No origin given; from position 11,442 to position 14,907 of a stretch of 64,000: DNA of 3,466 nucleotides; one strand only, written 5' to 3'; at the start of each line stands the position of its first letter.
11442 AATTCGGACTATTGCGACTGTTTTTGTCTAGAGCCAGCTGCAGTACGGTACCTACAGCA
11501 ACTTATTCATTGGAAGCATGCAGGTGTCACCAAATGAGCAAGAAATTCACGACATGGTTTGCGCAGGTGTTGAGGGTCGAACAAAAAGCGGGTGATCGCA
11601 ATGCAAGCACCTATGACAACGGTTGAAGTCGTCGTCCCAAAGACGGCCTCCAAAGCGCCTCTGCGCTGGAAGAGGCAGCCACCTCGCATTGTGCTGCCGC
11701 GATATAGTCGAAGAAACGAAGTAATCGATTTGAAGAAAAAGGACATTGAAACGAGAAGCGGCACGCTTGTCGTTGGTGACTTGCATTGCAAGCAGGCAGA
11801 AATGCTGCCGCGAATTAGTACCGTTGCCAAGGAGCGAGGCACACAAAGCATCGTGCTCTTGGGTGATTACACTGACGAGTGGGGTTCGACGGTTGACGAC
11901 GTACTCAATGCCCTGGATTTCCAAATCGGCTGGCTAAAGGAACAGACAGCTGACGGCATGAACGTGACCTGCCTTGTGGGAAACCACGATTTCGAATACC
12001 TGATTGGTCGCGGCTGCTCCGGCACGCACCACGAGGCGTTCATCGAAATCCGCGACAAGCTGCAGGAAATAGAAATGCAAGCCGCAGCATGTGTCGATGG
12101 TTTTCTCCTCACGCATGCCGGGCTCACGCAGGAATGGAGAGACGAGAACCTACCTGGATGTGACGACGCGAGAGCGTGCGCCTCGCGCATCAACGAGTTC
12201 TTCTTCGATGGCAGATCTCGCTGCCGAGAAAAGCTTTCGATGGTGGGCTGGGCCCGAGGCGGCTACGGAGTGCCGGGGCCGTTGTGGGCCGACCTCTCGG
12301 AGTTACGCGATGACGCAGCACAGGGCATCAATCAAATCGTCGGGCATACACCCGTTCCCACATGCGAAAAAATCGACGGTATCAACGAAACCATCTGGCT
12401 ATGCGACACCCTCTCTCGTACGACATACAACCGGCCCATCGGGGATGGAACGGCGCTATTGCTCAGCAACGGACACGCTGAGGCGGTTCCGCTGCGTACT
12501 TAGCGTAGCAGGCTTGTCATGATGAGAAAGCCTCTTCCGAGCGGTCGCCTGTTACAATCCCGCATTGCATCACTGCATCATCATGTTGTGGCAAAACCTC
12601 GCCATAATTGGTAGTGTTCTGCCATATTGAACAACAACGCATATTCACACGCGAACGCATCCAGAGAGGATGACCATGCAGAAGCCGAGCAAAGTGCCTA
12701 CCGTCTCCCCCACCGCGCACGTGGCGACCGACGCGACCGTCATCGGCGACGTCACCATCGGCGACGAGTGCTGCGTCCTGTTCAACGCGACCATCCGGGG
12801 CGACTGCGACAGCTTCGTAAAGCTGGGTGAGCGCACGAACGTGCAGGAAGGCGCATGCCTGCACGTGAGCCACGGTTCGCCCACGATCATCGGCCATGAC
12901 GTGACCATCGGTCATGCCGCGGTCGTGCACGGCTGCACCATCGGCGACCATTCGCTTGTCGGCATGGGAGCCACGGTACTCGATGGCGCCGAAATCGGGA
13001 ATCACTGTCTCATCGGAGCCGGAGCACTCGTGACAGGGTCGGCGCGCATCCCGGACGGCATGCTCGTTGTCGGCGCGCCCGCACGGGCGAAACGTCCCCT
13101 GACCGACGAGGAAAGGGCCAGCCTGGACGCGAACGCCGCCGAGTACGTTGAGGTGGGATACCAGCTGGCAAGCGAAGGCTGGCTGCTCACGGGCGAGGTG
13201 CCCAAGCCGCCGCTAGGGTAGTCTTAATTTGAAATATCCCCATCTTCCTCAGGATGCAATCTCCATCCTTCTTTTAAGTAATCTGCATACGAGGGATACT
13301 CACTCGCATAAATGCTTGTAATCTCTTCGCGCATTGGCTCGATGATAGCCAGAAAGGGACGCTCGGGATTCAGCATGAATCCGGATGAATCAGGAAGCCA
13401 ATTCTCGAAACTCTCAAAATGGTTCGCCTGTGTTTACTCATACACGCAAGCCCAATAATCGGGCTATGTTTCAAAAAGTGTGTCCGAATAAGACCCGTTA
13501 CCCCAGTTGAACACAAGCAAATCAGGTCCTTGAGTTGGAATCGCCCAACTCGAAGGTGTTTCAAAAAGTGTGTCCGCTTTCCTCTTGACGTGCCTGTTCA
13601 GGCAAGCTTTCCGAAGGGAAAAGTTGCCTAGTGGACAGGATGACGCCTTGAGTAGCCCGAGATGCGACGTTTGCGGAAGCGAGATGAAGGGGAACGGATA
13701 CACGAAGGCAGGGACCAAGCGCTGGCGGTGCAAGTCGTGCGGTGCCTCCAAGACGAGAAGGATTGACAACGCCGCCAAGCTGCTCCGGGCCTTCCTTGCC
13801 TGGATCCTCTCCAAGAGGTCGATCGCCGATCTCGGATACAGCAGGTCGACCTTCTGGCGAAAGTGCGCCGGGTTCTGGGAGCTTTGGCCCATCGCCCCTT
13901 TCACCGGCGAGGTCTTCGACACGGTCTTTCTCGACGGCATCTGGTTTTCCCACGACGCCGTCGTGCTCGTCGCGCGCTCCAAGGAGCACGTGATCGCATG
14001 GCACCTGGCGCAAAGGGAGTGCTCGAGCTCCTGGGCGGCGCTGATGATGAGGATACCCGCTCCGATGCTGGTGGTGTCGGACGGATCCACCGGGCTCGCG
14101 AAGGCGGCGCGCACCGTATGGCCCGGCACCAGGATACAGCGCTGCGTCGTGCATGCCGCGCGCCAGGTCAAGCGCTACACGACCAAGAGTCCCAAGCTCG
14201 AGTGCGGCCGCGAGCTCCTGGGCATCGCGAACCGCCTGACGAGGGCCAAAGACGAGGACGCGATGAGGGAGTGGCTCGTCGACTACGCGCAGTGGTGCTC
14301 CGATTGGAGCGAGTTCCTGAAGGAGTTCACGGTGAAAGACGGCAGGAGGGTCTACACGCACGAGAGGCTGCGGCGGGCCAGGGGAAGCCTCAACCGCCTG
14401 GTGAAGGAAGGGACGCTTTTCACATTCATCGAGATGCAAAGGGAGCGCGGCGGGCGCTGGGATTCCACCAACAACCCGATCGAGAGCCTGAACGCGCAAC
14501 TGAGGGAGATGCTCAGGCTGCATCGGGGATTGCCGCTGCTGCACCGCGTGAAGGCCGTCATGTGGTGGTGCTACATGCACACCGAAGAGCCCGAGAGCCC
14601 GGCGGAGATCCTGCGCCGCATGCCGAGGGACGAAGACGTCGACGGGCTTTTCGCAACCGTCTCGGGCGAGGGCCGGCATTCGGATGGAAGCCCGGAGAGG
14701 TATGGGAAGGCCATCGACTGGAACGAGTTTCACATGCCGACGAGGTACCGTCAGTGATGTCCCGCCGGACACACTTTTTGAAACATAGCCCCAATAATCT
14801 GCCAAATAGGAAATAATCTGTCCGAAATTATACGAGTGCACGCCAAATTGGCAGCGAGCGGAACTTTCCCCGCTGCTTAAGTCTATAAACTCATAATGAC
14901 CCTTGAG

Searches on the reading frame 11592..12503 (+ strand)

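Call 19: search_protein_families(library=pfam, proteins=[window:11592-12503:+], max_evalue=0.01)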
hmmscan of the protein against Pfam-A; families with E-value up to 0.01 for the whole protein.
window:11592-12503:+ (303 aa): 2 families
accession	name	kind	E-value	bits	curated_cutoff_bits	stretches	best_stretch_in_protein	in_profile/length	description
PF00149.33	Metallophos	-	1.1e-07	32.9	21.5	1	59-184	4-122/191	Calcineurin-like phosphoesterase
PF12850.12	Metallophos_2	-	0.0043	17.5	27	0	59-176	4-89/154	Calcineurin-like phosphoesterase superfamily domain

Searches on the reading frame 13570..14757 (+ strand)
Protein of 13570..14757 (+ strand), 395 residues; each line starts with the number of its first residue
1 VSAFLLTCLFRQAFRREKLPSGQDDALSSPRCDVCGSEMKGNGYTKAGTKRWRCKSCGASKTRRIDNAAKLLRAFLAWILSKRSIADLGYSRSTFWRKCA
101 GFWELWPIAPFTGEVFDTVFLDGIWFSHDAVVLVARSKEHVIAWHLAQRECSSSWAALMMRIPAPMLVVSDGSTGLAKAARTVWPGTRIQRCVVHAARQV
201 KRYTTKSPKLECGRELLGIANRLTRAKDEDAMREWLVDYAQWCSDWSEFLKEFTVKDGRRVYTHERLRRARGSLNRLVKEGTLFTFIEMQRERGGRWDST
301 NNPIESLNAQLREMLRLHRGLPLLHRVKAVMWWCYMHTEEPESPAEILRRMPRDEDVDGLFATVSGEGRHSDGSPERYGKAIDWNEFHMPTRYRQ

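Call 19: search_protein_families(library=pfam, proteins=[window:13570-14757:+], max_evalue=0.01)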
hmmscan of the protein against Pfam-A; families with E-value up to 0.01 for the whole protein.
window:13570-14757:+ (395 aa): 6 families
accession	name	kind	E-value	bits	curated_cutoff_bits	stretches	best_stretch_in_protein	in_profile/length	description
PF00872.24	Transposase_mut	-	2.2e-11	43.7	21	1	138-241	194-306/379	Transposase, Mutator family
PF10551.15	MULE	-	0.00015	22.5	27.6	1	133-197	36-97/99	MULE transposase domain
PF18547.6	HalOD2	-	0.002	18.4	27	1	40-60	20-40/52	Halobacterial output domain 2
PF07282.18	Cas12f1-like_TNB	-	0.0033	18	26.3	0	24-63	23-52/60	Cas12f1-like, TNB domain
PF23783.1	Zn_ribbon_TiaS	-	0.0077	16.4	27.3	0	30-65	2-33/41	TiaS C-terminal zinc ribbon domain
PF13408.12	Zn_ribbon_recom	-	0.0097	16.7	25.3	0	31-62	7-40/58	Recombinase zinc beta ribbon domain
